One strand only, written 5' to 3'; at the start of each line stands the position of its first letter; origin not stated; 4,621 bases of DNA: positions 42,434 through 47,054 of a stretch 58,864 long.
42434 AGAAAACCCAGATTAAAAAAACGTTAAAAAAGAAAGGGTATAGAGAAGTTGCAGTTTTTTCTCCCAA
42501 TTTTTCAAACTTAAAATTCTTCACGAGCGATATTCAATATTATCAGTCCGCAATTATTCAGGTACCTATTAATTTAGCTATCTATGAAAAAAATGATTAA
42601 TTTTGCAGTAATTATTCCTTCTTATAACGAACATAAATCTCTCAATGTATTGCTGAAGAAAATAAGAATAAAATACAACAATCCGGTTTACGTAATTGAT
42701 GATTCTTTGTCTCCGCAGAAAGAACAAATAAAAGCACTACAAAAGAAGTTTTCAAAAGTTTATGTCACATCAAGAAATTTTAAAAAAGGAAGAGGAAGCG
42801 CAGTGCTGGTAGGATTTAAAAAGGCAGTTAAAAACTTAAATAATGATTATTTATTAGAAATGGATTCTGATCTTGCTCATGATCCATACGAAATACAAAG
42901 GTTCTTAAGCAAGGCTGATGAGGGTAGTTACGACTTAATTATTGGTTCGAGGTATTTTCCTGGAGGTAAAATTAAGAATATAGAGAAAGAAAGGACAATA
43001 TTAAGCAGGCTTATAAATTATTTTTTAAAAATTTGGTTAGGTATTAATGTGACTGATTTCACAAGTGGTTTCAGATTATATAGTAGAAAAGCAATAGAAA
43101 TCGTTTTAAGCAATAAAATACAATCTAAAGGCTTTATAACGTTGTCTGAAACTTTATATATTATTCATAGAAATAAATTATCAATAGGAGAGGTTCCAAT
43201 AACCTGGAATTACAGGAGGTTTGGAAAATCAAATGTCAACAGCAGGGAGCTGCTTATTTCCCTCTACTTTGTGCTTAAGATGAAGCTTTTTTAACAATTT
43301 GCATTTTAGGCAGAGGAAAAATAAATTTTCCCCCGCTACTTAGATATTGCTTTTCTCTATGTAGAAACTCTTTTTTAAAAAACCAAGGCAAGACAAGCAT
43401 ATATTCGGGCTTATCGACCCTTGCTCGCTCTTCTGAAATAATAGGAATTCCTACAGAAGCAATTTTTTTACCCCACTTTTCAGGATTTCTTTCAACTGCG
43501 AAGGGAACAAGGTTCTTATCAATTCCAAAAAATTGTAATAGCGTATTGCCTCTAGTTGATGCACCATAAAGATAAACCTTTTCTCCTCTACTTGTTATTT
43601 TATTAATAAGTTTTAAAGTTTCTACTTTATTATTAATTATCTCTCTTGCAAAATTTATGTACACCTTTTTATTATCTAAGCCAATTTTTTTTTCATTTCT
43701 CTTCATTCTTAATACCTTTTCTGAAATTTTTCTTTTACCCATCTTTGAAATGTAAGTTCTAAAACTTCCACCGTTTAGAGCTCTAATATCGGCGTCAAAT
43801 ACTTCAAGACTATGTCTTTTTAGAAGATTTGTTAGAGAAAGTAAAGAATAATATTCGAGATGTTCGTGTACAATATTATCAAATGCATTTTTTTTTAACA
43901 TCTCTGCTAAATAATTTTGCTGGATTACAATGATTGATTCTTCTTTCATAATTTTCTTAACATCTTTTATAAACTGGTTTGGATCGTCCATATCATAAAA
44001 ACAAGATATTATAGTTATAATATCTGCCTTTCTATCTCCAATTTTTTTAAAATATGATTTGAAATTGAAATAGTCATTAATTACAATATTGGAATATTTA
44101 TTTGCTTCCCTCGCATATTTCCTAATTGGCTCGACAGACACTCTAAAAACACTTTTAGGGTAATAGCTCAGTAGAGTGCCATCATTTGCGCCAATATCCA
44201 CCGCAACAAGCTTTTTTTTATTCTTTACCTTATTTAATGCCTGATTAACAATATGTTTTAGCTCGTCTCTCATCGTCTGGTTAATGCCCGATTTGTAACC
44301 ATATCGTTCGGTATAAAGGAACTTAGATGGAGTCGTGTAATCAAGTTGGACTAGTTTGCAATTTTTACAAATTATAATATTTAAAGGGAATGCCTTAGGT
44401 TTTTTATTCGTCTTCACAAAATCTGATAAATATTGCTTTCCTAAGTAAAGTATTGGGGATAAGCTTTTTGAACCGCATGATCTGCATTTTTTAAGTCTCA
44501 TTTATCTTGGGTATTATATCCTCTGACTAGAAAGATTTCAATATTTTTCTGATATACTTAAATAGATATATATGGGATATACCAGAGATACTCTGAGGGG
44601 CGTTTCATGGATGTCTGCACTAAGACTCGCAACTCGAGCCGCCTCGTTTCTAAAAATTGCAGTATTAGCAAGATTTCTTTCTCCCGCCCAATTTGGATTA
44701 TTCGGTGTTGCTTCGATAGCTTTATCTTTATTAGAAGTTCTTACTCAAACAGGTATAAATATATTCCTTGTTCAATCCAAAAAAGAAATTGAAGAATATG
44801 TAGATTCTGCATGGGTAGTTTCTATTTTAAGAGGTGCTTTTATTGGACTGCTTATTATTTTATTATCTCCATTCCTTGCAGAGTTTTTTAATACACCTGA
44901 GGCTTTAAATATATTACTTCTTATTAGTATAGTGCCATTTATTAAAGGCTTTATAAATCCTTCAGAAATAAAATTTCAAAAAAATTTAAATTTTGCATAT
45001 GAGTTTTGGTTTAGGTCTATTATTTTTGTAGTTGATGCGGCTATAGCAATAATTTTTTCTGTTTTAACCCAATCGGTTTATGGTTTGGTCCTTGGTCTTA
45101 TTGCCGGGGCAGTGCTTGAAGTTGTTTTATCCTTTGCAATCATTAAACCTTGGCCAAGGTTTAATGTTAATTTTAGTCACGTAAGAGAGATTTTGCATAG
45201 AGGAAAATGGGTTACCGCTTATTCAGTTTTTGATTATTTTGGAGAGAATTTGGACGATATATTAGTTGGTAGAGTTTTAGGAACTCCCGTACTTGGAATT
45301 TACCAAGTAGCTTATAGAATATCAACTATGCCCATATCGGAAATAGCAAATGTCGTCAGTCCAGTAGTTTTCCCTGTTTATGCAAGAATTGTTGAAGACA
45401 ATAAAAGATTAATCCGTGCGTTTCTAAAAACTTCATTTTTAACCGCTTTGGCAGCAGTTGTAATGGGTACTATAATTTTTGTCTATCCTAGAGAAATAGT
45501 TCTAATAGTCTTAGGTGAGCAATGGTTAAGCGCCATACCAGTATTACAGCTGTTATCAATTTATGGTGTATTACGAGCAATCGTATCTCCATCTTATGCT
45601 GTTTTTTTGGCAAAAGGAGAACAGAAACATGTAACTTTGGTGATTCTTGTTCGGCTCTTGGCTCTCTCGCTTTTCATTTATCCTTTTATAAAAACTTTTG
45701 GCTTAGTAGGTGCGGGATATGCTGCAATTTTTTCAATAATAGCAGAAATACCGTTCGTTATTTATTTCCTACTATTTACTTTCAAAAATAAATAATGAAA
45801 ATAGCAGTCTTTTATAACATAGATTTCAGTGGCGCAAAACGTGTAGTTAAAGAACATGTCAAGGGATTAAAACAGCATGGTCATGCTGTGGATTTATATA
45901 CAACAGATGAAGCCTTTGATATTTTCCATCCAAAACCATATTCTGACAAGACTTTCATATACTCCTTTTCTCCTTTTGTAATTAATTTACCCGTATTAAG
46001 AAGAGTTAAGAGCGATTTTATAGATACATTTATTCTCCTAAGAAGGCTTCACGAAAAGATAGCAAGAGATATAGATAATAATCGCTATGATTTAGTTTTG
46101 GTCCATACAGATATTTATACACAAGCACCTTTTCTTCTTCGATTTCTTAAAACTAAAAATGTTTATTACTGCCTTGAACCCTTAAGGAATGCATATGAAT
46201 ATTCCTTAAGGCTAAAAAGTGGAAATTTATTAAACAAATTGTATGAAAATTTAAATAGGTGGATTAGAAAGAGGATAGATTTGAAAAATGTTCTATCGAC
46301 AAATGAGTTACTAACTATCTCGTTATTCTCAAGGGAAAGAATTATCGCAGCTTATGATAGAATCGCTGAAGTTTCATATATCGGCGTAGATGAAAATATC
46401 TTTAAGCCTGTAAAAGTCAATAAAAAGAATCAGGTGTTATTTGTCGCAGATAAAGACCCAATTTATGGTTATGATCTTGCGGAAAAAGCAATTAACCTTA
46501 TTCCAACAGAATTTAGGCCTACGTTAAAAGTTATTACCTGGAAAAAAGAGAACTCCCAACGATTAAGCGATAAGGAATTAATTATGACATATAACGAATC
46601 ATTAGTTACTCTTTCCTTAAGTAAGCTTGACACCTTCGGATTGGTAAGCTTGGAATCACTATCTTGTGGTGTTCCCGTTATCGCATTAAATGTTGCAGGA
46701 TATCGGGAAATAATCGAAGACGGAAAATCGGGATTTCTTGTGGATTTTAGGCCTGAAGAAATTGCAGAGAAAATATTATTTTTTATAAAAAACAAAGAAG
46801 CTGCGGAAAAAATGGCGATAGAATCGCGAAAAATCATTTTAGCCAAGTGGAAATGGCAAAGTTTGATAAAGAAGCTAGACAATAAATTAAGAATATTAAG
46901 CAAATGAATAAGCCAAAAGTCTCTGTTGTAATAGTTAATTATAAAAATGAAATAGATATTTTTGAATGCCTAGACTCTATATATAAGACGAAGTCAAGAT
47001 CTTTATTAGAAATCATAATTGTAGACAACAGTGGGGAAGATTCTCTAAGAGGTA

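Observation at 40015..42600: Single-polypeptide GT2 (cytoplasmic GT-A) :: GT-C (ArnT/PMT-like) fusion, 861 aa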

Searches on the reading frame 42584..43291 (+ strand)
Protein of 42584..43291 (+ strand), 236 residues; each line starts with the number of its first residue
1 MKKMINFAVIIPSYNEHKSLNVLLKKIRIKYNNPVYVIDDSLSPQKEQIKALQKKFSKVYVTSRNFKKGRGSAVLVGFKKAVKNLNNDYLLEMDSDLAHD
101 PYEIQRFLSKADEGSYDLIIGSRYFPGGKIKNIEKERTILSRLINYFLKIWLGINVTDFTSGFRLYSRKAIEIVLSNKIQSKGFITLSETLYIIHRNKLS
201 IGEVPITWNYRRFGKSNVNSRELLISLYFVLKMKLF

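Call 3: search_protein_families(library=pfam, proteins=[window:42584-43291:+], max_evalue=0.01)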
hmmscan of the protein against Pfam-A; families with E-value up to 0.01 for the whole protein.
window:42584-43291:+ (236 aa): 1 family
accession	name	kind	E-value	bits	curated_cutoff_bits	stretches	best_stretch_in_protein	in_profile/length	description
PF00535.33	Glycos_transf_2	-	5.7e-22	78.9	23.3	1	9-172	2-165/168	Glycosyl transferase family 2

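Call 4: search_protein_families(library=ncbifam, proteins=[window:42584-43291:+], max_evalue=0.01)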
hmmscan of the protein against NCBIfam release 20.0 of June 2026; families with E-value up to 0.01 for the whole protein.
window:42584-43291:+ (236 aa): 11 families
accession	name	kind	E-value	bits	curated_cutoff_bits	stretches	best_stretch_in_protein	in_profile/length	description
TIGR04182.1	glyco_TIGR04182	equivalog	3.5e-17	62.7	325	1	8-212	3-194/293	S-layer glycoprotein N-glycosyltransferase AglJ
NF007986.1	PRK10714.1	equivalog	2.3e-16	59.7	529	1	3-228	4-220/316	undecaprenyl-phosphate 4-deoxy-4-formamido-L-arabinose transferase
NF047588.1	GlcsyltransPgfSStrep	equivalog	1.8e-15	57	500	1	8-177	4-170/308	glycosyltransferase PgfS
NF058614.1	PPMAGASynPpgS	equivalog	7e-13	48.5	370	1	9-218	4-206/226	polyprenyl-phospho-N-acetylgalactosaminyl synthase PpgS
TIGR03937.1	PgaC_IcaA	equivalog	6.3e-05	22.1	422.3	1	5-101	45-140/407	poly-beta-1,6-N-acetyl-D-glucosamine synthase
NF041391.1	DPhHxTase_Halo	equivalog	0.00057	18.9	375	1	13-210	3-185/213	dolichyl-phosphate hexose transferase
TIGR04440.1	glyco_TIGR04440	domain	0.00096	18.9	70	1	7-108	2-103/215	TIGR00180 family glycosyltransferase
TIGR04283.1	glyco_like_mftF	equivalog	0.0012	18.5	182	1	8-100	2-88/221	TIGR04283 family arsenosugar biosynthesis glycosyltransferase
NF045692.1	OglycostaseCruG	equivalog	0.006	15.5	600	1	4-122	40-163/386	2'-O-glycosyltransferase CruG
TIGR03469.1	HpnB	hypoth_equivalog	0.0062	15.6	379.25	1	9-119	48-168/386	hopene-associated glycosyltransferase HpnB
NF041875.1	EPS_EpsD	equivalog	0.0085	15.5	370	0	8-122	2-115/325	exopolysaccharide biosynthesis glycosyltransferase EpsD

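Call 17: search_solved_structures(query=window:42584-43291:+, max_evalue=0.01)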
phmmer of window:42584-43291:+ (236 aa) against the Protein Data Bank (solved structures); distinct sequences matched with E-value up to 0.01: 4.
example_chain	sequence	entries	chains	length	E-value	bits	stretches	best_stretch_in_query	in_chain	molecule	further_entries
5mlz_A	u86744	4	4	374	1e-19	74.5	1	6-227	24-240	Dolichol monophosphate mannose synthase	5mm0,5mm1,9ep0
9hwj_A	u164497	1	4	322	1.8e-11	47.6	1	7-228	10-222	Undecaprenyl-phosphate 4-deoxy-4-formamido-L-arabinose transferase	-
9bhc_C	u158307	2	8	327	2e-11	47.4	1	7-228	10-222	Undecaprenyl-phosphate 4-deoxy-4-formamido-L-arabinose transferase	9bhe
8vxh_A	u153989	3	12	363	2.7e-11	47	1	7-228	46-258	Undecaprenyl-phosphate 4-deoxy-4-formamido-L-arabinose transferase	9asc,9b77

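Call 66: search_solved_structures(query=window:42584-43291:+, max_evalue=1e-8, show_alignments=2)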
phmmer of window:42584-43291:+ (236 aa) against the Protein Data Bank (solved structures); distinct sequences matched with E-value up to 1e-8: 4.
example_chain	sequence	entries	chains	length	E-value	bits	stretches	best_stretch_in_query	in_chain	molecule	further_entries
5mlz_A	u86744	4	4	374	1e-19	74.5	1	6-227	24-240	Dolichol monophosphate mannose synthase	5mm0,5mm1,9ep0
9hwj_A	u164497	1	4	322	1.8e-11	47.6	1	7-228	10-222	Undecaprenyl-phosphate 4-deoxy-4-formamido-L-arabinose transferase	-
9bhc_C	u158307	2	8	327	2e-11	47.4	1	7-228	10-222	Undecaprenyl-phosphate 4-deoxy-4-formamido-L-arabinose transferase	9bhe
8vxh_A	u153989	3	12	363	2.7e-11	47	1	7-228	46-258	Undecaprenyl-phosphate 4-deoxy-4-formamido-L-arabinose transferase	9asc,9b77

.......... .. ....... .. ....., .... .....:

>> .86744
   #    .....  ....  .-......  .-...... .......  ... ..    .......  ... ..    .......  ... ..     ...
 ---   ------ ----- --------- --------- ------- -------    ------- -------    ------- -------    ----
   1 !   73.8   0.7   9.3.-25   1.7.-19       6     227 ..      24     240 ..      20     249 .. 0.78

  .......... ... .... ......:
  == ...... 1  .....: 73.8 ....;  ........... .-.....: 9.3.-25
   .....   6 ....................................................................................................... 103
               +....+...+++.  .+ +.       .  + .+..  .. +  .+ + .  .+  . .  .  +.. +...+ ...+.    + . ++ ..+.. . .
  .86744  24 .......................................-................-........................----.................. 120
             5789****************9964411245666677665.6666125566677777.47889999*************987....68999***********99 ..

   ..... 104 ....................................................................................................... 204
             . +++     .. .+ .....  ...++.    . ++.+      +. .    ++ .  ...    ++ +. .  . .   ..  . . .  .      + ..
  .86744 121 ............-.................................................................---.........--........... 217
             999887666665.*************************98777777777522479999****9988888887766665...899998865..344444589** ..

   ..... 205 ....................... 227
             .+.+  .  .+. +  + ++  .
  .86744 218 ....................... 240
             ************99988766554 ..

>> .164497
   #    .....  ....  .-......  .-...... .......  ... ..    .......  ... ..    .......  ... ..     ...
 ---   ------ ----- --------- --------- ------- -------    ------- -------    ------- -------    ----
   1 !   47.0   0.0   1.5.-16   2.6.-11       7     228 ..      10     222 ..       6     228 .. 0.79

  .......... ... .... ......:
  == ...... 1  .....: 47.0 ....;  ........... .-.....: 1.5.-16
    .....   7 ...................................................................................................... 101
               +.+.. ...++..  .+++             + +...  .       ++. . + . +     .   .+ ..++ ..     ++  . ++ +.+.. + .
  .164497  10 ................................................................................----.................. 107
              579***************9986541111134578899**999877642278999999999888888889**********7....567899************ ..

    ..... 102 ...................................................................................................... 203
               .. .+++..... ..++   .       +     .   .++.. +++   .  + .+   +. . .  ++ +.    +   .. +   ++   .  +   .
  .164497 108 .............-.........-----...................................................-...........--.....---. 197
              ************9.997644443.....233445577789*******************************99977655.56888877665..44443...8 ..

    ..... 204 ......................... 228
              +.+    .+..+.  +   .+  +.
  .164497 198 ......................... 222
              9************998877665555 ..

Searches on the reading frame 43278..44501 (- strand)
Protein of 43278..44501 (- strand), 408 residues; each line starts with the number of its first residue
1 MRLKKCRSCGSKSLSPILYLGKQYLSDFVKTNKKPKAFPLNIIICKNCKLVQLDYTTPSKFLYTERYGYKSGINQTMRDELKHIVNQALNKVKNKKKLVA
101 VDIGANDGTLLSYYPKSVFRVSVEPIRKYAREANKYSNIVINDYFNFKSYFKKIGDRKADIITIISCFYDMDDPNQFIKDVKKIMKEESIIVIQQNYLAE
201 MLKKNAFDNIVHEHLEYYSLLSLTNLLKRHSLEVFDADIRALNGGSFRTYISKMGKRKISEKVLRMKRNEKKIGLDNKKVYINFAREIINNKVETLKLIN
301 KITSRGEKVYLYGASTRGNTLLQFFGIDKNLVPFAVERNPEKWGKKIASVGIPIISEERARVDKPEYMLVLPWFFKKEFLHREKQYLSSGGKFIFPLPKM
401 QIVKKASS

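Call 3: search_protein_families(library=pfam, proteins=[window:43278-44501:-], max_evalue=0.01)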
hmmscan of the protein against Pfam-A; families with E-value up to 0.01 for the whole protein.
window:43278-44501:- (408 aa): 5 families
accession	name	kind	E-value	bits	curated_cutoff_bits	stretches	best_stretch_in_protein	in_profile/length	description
PF08484.17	Methyltransf_14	-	3e-46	157.6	23.5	1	242-398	2-160/160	C-methyltransferase C-terminal domain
PF13489.12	Methyltransf_23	-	2.8e-12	47.1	27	1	76-234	4-161/164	Methyltransferase domain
PF08421.16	Methyltransf_13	-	2.2e-11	44.2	31.3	1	6-63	1-62/62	Putative zinc binding domain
PF13847.12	Methyltransf_31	-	0.00085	19.5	27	1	154-217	70-128/145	Methyltransferase domain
PF08241.18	Methyltransf_11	-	0.0033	18.5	21.2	0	102-193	2-95/95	Methyltransferase domain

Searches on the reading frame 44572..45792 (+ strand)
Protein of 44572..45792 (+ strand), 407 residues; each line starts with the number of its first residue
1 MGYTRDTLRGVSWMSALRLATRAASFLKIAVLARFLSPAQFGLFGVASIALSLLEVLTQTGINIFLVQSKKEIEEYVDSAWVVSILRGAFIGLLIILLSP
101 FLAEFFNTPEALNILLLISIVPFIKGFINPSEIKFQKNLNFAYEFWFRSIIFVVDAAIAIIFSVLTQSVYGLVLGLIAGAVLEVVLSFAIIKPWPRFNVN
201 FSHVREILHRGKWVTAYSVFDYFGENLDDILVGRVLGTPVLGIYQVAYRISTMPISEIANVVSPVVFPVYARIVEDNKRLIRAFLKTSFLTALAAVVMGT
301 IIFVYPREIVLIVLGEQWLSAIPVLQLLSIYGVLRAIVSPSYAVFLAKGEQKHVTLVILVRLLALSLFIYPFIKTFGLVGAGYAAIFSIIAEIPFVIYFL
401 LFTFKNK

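Call 3: search_protein_families(library=pfam, proteins=[window:44572-45792:+], max_evalue=0.01)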
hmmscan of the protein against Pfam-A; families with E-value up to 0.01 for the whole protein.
window:44572-45792:+ (407 aa): 3 families
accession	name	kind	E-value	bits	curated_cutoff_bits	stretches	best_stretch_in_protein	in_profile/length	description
PF13440.11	Polysacc_synt_3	-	3.1e-68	230.6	23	1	31-323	1-293/293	Polysaccharide biosynthesis protein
PF01943.22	Polysacc_synt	-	1.1e-31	110.8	28.2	1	8-273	2-273/274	Polysaccharide biosynthesis protein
PF05975.17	EcsB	-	1.4e-05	24.6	30.7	1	43-202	62-215/383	Bacterial ABC transporter protein EcsB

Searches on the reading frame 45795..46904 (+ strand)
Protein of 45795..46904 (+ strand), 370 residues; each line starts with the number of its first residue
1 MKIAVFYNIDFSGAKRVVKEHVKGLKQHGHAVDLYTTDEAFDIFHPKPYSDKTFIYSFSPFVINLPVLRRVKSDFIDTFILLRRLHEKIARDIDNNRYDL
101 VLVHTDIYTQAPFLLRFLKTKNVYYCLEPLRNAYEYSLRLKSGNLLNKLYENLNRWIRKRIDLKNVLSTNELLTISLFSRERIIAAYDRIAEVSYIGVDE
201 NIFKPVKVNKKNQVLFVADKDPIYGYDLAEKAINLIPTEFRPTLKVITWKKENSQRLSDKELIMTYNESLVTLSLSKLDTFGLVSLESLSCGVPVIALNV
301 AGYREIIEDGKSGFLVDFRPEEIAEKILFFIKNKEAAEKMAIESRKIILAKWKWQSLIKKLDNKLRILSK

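Call 3: search_protein_families(library=pfam, proteins=[window:45795-46904:+], max_evalue=0.01)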
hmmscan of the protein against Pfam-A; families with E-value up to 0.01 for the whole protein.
window:45795-46904:+ (370 aa): 6 families
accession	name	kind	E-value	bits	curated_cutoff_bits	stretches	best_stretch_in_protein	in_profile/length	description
PF00534.26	Glycos_transf_1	-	1.5e-21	77.1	26.4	1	256-346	80-171/172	Glycosyl transferases group 1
PF13692.12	Glyco_trans_1_4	-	2.7e-12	47.6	27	1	262-333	70-142/142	Glycosyl transferases group 1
PF13524.12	Glyco_trans_1_2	-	6.2e-10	39.6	25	1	248-361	23-142/144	Glycosyl transferase-like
PF13439.12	Glyco_transf_4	-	3.8e-07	30.7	28.5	1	12-188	2-153/170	Glycosyltransferase Family 4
PF20706.3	GT4-conflict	-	1e-05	25.1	26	1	261-361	274-385/385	Family 4 Glycosyltransferase in conflict systems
PF13579.12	Glyco_trans_4_4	-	2.4e-05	25.2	29.7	1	12-163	1-130/158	Glycosyl transferase 4-like domain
